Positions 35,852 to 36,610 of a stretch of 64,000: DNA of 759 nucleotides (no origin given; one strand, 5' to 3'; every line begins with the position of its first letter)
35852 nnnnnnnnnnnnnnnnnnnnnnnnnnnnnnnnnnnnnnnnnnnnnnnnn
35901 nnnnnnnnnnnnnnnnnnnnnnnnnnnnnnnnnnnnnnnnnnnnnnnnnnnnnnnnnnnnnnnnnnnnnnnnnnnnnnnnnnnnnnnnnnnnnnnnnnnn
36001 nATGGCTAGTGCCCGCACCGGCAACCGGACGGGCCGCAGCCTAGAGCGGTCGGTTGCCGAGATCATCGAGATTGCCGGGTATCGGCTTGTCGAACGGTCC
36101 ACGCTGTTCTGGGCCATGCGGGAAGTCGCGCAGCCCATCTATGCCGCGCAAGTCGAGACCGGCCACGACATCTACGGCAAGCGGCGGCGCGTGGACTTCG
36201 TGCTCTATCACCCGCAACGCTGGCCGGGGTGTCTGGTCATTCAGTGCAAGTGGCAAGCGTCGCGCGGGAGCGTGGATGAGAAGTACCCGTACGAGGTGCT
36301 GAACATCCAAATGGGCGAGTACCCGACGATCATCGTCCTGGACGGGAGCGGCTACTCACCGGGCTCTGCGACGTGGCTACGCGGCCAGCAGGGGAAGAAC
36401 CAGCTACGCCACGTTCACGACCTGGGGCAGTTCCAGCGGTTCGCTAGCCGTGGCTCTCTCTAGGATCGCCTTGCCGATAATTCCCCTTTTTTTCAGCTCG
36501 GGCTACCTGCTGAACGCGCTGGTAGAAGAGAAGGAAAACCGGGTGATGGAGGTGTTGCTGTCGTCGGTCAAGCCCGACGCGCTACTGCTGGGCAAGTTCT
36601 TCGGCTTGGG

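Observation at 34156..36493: IS1595-family element carrying a methyltransferase-nuclease cargo, freshly inserted into an ABC-2 permease gene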

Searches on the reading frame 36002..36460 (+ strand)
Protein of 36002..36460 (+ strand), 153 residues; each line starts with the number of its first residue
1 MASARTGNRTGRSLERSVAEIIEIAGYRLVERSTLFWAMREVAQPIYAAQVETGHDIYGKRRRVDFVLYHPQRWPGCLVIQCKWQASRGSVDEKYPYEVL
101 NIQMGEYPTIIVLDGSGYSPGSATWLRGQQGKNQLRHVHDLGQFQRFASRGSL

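Call 5: search_protein_families(library=pfam, proteins=[window:36002-36460:+], max_evalue=0.01)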
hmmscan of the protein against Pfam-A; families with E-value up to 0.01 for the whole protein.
window:36002-36460:+ (153 aa): 1 family
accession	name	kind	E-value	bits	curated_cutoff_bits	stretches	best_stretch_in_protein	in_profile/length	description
PF20472.4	PDDEXK_11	-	2.6e-31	108.7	23.7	1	6-149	1-142/145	PD-(D/E)XK nuclease superfamily domain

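Call 6: search_protein_families(library=ncbifam, proteins=[window:36002-36460:+], max_evalue=0.01)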
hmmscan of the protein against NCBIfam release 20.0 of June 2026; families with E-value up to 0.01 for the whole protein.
window:36002-36460:+ (153 aa): 0 families

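Call 7: find_homologous_proteins(query=window:36002-36460:+, max_evalue=0.001)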
Query window:36002-36460:+ (153 aa): 229 proteins with E <= 0.001 among 254 candidates; the best 120 are listed.
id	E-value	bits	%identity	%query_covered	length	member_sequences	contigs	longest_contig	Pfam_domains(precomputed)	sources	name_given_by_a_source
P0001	2.4e-99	348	100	100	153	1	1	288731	PF20472.5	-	-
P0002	1.1e-85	303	88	100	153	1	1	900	PF20472.5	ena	-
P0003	3.9e-68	246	68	100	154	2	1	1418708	PF20472.5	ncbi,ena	-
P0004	6.9e-67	242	67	100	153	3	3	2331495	PF20472.5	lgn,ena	-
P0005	5.7e-64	233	67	100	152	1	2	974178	PF20472.5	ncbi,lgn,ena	-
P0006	5.8e-61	223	64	100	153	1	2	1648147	PF20472.5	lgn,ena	-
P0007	7.5e-61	223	64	100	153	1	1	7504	PF20472.5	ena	-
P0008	2.4e-60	221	67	97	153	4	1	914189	PF20472.5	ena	-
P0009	4.3e-60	220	67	96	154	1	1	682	PF20472.5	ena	-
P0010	4.9e-60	220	66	97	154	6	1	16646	PF20472.5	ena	-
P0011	5.6e-59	216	64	99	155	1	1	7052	PF20472.5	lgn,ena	-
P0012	2.0e-58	215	64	100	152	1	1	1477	PF20472.5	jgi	-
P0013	6.1e-58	213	62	100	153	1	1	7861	PF20472.5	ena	-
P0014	9.9e-58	212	63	100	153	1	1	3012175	PF20472.5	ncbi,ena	-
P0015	1.1e-57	212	63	100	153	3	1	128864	PF20472.5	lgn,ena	-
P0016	1.2e-57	212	65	95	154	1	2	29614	PF20472.5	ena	-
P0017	1.9e-57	212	65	96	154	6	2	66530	PF20472.5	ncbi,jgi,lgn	-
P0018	2.5e-57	211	63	100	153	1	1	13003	PF20472.5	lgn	-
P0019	1.0e-56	209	63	100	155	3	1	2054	PF20472.5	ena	-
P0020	1.9e-56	208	63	96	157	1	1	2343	PF20472.5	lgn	-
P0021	2.9e-56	208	61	100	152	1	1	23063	PF20472.5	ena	-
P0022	3.4e-56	207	70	84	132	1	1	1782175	PF20472.5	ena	-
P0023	5.3e-56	207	60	100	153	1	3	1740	PF20472.5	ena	-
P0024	5.3e-56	207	60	100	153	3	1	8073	PF20472.5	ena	-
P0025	6.9e-56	206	63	99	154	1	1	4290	PF20472.5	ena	-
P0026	1.0e-55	206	61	100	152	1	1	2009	PF20472.5,PF04556.19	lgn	-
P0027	1.4e-55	205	61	97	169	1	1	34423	PF20472.5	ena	-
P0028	1.6e-55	205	62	95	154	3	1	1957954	PF20472.5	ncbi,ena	-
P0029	2.1e-55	205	62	100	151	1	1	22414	PF20472.5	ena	-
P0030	3.2e-55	204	61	99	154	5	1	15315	PF20472.5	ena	-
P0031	4.2e-55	204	64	92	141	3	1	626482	PF20472.5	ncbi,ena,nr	ncbi:MAG: hypothetical protein OXH77_05535 [Anaerolineaceae bacterium]|nr:hypothetical protein [Anae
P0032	5.4e-55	204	68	84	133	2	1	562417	PF20472.5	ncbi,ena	-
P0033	6.0e-55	203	63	96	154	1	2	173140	PF20472.5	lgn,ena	-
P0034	6.9e-55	203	61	99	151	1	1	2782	PF20472.5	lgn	-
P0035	8.0e-55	203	63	96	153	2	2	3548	PF20472.5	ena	-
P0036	9.5e-55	203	60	100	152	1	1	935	PF20472.5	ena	-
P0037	1.1e-54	203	62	97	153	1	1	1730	PF20472.5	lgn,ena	-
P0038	1.3e-54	202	60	100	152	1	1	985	PF20472.5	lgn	-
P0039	1.5e-54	202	62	92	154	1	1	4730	PF20472.5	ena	-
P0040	4.5e-54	201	61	95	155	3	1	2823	PF20472.5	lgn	-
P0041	7.2e-54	200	63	95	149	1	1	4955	PF20472.5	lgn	-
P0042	1.0e-53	199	66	92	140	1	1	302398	PF20472.5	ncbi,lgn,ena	-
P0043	1.1e-53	199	58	100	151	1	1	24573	PF20472.5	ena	-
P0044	1.4e-53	199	62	100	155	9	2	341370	PF20472.5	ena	-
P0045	1.9e-53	198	58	92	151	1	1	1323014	PF20472.5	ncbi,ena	-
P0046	2.3e-53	198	60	100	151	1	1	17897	PF20472.5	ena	-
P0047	2.5e-53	198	58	100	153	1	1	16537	PF20472.5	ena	-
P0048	3.1e-53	198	58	100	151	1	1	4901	PF20472.5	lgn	-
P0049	3.3e-53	198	62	95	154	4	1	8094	PF20472.5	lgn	-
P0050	3.5e-53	198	64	95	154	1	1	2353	PF20472.5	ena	-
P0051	3.6e-53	198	59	100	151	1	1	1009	PF20472.5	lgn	-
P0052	5.4e-53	197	60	95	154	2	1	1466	PF20472.5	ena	-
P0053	6.1e-53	197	61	96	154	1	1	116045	PF20472.5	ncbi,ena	-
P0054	1.2e-52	196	61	96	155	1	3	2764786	PF20472.5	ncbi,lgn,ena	-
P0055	1.2e-52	196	68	77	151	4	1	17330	PF20472.5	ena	-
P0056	1.2e-52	196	60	97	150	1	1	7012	PF20472.5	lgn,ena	-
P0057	1.3e-52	196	58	100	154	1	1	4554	PF20472.5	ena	-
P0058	1.7e-52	195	67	77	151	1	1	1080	PF20472.5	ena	-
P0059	2.1e-52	195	59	100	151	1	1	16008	PF20472.5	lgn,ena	-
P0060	3.5e-52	194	61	99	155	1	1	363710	PF20472.5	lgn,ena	-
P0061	5.5e-52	194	60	99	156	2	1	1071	PF20472.5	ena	-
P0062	6.2e-52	194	59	99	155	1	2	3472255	PF20472.5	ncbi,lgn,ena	-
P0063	7.1e-52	193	60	95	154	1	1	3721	PF20472.5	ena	-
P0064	9.8e-52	193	58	100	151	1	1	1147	PF20472.5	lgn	-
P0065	1.0e-51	193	59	100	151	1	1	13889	PF20472.5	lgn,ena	-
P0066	1.0e-51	193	65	77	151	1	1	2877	PF20472.5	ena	-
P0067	1.1e-51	193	60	100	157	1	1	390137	PF20472.5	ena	-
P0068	1.2e-51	193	59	100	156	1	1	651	PF20472.5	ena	-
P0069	1.7e-51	192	58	100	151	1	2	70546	PF20472.5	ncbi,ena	-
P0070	2.1e-51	192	58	96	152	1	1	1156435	PF20472.5,PF04556.19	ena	-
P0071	2.1e-51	192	56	99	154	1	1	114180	PF20472.5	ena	-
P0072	2.1e-51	192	60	89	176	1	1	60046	PF20472.5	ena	-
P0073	2.5e-51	192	59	92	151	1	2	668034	PF20472.5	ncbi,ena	-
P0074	2.6e-51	192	60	96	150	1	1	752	PF20472.5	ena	-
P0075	2.8e-51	191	54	100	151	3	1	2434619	PF20472.5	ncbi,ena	-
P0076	3.0e-51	191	57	100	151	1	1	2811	PF20472.5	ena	-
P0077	3.8e-51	191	60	97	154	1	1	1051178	PF20472.5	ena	-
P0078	3.8e-51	191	58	100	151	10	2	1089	PF20472.5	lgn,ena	-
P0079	4.3e-51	191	57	92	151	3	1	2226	PF20472.5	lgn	-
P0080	4.4e-51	191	57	100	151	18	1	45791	PF20472.5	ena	-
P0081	4.8e-51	191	59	96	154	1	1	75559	PF20472.5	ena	-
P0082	4.9e-51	191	56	97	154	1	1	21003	PF20472.5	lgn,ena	-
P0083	5.2e-51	191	58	100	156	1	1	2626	PF20472.5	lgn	-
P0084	5.3e-51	191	57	100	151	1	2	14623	PF20472.5,PF04556.19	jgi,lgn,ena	-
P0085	6.4e-51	190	60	95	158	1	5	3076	PF20472.5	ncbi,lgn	-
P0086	9.4e-51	190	62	95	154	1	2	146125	PF20472.5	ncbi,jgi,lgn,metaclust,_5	metaclust:\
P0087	9.9e-51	190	60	95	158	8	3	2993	PF20472.5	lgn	-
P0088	1.3e-50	189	57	97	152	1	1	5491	PF20472.5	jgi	jgi:hypothetical protein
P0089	1.3e-50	189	62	89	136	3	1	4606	PF20472.5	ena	-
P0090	1.4e-50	189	60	92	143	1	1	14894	PF20472.5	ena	-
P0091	1.9e-50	189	60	96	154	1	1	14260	PF20472.5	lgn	-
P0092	3.5e-50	188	57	92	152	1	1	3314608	PF20472.5,PF04556.19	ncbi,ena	-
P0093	5.7e-50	187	56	100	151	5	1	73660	PF20472.5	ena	-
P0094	5.9e-50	187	57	96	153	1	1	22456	PF20472.5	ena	-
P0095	7.6e-50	187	56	96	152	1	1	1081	PF20472.5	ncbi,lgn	-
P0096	1.1e-49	186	56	99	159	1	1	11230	PF20472.5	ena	-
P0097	1.7e-49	186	62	89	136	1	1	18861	PF20472.5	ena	-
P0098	1.8e-49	186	59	92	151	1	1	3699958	PF20472.5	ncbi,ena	-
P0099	2.1e-49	185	56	99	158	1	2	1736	PF20472.5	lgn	-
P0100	2.2e-49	185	59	95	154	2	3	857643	PF20472.5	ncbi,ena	-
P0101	2.6e-49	185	56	100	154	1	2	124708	PF20472.5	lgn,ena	-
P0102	3.5e-49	185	58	95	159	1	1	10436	PF20472.5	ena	-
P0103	4.0e-49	184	55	100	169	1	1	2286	PF20472.5,PF04556.19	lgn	-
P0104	5.3e-49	184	57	97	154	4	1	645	PF20472.5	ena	-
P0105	5.5e-49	184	58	95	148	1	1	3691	PF20472.5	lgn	-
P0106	5.5e-49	184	65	84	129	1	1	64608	PF20472.5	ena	-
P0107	5.9e-49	184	57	96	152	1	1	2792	PF20472.5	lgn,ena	-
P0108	7.5e-49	184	58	95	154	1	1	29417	PF20472.5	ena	-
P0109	7.7e-49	184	67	77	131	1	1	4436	PF20472.5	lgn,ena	-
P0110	7.9e-49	183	57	100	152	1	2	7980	PF20472.5,PF04556.19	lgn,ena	-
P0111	8.1e-49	183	61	89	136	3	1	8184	PF20472.5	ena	-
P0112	8.1e-49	183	56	100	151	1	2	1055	PF20472.5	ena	-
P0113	1.8e-48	182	58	95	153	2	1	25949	PF20472.5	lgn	-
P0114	2.2e-48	182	67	77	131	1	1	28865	PF20472.5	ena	-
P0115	2.5e-48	182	58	100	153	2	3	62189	PF20472.5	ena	-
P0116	2.8e-48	182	68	75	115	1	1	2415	PF20472.5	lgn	-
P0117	4.5e-48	181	54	92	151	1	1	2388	PF20472.5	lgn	-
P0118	4.5e-48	181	54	100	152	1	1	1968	PF20472.5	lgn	-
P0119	5.4e-48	181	52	99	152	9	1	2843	PF20472.5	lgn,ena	-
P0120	5.8e-48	181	56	100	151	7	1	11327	PF20472.5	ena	-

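Call 8: search_solved_structures(query=window:36002-36460:+, max_evalue=1, show_alignments=2)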
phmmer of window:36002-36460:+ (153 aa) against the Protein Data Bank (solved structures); distinct sequences matched with E-value up to 1: 0.

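Call 9: find_encoding_contigs(protein=P0003, flank=6000, max_places=3)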
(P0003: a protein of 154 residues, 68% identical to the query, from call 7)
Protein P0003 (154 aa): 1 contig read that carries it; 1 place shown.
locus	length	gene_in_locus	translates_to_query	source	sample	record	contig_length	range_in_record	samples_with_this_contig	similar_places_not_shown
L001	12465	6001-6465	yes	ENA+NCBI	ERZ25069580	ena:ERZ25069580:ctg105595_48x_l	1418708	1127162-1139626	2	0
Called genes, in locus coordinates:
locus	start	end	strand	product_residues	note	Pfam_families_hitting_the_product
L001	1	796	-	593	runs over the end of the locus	PF02538:Hydantoinase_B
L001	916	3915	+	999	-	PF02384:N6_Mtase, PF20473:MmeI_Mtase (weak), PF07669:Eco57I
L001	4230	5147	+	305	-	PF12760:Zn_ribbon_IS1595, PF12762:DDE_Tnp_IS1595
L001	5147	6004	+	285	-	PF02086:MethyltransfD12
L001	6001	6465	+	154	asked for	PF20472:PDDEXK_11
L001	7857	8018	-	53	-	-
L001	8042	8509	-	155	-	PF09851:SHOCT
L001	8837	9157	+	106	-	-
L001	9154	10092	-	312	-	PF12760:Zn_ribbon_IS1595, PF12762:DDE_Tnp_IS1595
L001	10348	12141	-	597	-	PF02538:Hydantoinase_B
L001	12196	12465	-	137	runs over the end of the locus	PF01042:Ribonuc_L-PSP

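Call 10: find_encoding_contigs(protein=P0004, flank=6000, max_places=4)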
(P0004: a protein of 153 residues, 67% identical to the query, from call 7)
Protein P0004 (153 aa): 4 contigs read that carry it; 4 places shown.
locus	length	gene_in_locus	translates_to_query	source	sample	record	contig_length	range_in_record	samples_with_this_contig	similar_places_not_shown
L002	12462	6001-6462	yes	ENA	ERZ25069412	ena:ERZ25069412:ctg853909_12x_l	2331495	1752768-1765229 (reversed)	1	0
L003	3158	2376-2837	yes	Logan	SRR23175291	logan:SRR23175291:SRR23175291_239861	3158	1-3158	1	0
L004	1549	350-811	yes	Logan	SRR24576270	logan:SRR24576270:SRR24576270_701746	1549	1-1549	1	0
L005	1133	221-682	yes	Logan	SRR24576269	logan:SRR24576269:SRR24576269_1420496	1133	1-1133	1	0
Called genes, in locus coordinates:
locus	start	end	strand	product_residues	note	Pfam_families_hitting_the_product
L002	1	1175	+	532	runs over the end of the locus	PF00501:AMP-binding, PF13193:AMP-binding_C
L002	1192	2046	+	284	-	PF00561:Abhydrolase_1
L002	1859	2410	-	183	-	-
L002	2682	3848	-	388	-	PF09995:MPAB_Lcp_cat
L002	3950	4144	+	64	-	-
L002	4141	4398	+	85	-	-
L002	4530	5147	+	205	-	PF12762:DDE_Tnp_IS1595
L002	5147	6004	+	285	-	PF02086:MethyltransfD12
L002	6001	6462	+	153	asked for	PF20472:PDDEXK_11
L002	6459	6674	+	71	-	-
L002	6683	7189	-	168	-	PF03167:UDG (weak)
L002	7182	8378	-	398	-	PF02515:CoA_transf_3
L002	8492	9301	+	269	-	PF02596:DUF169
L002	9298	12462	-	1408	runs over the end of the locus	PF00270:DEAD, PF04851:ResIII (weak), PF00271:Helicase_C, PF19306:WHD_Lhr, PF08494:DEAD_assoc, PF23235:WHD_3rd_Lhr, PF23234:WHD_4th_Lhr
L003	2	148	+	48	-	?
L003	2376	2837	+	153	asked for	PF20472:PDDEXK_11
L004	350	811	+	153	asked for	PF20472:PDDEXK_11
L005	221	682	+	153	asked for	PF20472:PDDEXK_11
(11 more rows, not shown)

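Call 11: find_encoding_contigs(protein=P0005, flank=6000, max_places=3)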
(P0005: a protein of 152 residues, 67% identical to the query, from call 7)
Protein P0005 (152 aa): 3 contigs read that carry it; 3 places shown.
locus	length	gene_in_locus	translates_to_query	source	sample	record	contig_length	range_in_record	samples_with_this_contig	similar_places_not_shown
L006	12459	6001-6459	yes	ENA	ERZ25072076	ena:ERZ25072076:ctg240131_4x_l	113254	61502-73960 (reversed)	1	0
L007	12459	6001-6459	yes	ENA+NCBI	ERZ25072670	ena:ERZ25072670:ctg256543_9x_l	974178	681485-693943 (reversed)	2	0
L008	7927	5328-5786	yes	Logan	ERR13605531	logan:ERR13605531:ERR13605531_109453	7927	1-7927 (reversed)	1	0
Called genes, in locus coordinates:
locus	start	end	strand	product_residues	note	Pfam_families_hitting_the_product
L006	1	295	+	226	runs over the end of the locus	PF12679:ABC2_membrane_2 (weak)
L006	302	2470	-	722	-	PF20254:DMFA2_C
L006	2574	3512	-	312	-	PF00296:Bac_luciferase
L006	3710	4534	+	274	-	PF06283:ThuA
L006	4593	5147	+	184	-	PF02538:Hydantoinase_B, PF12762:DDE_Tnp_IS1595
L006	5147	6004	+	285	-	PF02086:MethyltransfD12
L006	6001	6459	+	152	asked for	PF20472:PDDEXK_11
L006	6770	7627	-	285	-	PF01774:UreD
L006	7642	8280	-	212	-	PF03308:MeaB (faint), PF02492:cobW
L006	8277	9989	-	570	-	PF00449:Urease_alpha, PF01979:Amidohydro_1, PF07969:Amidohydro_3 (weak)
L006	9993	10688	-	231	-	PF00547:Urease_gamma, PF00699:Urease_beta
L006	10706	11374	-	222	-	PF01730:UreF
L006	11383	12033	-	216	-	PF04268:SoxG, PF01571:GCV_T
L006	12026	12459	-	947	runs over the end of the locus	PF13510:Fer2_4, PF13450:NAD_binding_8 (faint), PF07992:Pyr_redox_2 (weak), PF00890:FAD_binding_2, PF12831:FAD_oxidored, PF17806:SO_alpha_A3, PF01571:GCV_T, PF08669:GCV_T_C, +1 more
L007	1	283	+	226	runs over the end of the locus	PF12679:ABC2_membrane_2 (weak)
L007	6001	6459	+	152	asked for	PF20472:PDDEXK_11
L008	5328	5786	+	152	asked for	PF20472:PDDEXK_11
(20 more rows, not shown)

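Call 14: find_related_loci(query=A1, collection=genome_contigs, flank=6000)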
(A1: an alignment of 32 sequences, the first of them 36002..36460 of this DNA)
Query A1 (153 aa) in genome_contigs; peptide patterns used: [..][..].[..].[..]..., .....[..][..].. (x = any residue, [..] = any of these).
112 stretches matched a pattern; 83 encode a relative of the query (tblastn E <= 1e-3); the best 80 are kept; 80 distinct loci.
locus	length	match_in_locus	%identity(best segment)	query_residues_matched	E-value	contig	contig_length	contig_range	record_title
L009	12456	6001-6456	67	1-153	2e-68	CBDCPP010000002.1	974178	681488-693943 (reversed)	MAG: Dehalococcoidia bacterium isolate ce4ed754-9089-45ac-9df7-8ad5b357a940 genome assembly, contig: contig_2, whole gen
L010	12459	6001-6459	63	1-153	1e-62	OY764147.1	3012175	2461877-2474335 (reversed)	MAG: Dehalococcoidia bacterium isolate f074cb40-e989-4081-8985-b43b9a8eea1d genome assembly, chromosome: 1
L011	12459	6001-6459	62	1-153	6e-62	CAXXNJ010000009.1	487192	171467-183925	MAG: Dehalococcoidia bacterium isolate 9ad22531-bf69-4ddd-ada6-f90d651dccb2 genome assembly, contig: contig_9, whole gen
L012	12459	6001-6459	63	1-153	5e-62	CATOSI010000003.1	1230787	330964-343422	MAG: uncultured Dehalococcoidia bacterium isolate 741b7de0-5fbb-4305-b724-e82bd623809b genome assembly, contig: contig_3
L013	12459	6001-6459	60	1-153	2e-60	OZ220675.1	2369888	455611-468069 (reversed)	MAG: Dehalococcoidia bacterium isolate ea37d81f-01db-49a7-af8b-960c32e5f49c genome assembly, chromosome: 1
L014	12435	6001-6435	65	8-153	4e-60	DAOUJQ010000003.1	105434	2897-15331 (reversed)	MAG TPA_asm: Dehalococcoidia bacterium isolate S34_275 k113_441948, whole genome shotgun sequence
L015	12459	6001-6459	56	1-153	3e-59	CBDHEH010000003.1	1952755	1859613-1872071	MAG: Dehalococcoidia bacterium isolate 37455549-58d1-4cce-ab7e-a886e6a60708 genome assembly, contig: contig_3, whole gen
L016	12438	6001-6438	62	7-153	4e-59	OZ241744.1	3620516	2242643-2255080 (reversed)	MAG: uncultured Candidatus Binatia bacterium isolate 1a802767-3803-4637-ab5b-ce8b9f0f9348 genome assembly, chromosome: 1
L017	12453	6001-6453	59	1-153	7e-59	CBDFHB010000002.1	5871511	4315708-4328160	MAG: Candidatus Marinacidobacterales bacterium isolate 4f9178b5-c147-4fb2-a822-cd01c555588a genome assembly, contig: con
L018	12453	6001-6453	59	1-153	7e-59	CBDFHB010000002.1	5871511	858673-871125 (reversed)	MAG: Candidatus Marinacidobacterales bacterium isolate 4f9178b5-c147-4fb2-a822-cd01c555588a genome assembly, contig: con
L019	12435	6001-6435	62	8-153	5e-59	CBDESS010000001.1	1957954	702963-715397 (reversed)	MAG: uncultured Candidatus Binatia bacterium isolate d285014b-b5bd-45bc-989a-fc635d2899d5 genome assembly, contig: conti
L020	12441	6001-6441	61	7-153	1e-58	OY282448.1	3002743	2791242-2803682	MAG: uncultured Chloroflexota bacterium genome assembly, chromosome: 1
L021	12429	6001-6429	63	10-153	3e-58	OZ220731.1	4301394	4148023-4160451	MAG: Dehalococcoidia bacterium isolate 4e89fbe3-e5a8-4f6c-a4f9-b322f53a0d40 genome assembly, chromosome: 1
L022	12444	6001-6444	59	1-150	3e-58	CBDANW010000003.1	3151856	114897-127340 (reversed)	MAG: Candidatus Marinacidobacterales bacterium isolate 58ad810b-317c-4b5b-8bc8-0cee20f92245 genome assembly, contig: con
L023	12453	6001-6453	58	1-153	6e-58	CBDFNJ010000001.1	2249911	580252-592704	MAG: Candidatus Marinacidobacterales bacterium isolate b83d0dcc-da93-416a-ac20-8b57dddb6799 genome assembly, contig: con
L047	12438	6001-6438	54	7-153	3e-52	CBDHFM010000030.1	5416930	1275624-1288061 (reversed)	MAG: Vicinamibacterales bacterium isolate 1df3f988-940b-40e8-83c1-45d71c881355 genome assembly, contig: chromosome_14, w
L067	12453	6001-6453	49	1-151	4e-47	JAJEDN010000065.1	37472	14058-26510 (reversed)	MAG: Candidatus Poribacteria bacterium isolate p16x33bins.23 k141_440785, whole genome shotgun sequence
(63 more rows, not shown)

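Call 33: search_protein_families(library=pfam, proteins=[L002:6459-6671:+], max_evalue=0.01)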
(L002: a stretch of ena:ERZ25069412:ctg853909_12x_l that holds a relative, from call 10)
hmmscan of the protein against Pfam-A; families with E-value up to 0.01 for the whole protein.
L002:6459-6671:+ (71 aa): 0 families

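Call 39: predict_structure(alignment_id=A1)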
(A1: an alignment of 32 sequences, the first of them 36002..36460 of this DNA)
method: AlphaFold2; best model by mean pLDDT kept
length: 153 residues; sequences in the alignment: 32
mean_pLDDT: 87.1   pTM: 0.84
mean pLDDT of the five models: 87.1, 87.1, 85.1, 85.0, 83.3
residues with pLDDT >= 90: 95; 70-90: 37; 50-70: 19; < 50: 2
segments of 3 or more residues with pLDDT < 50: none
pLDDT, mean of each block of 10 residues (from residue 1): 57 93 98 95 96 90 96 96 70 71 92 77 84 92 95 92
secondary structure, 60 per line:
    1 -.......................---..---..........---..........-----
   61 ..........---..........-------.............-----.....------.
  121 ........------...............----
elements in order: H2-24 H33-42 E46-55 E61-70 E74-83 H91-103 E109-113 H120-128 E135-140 H141-149
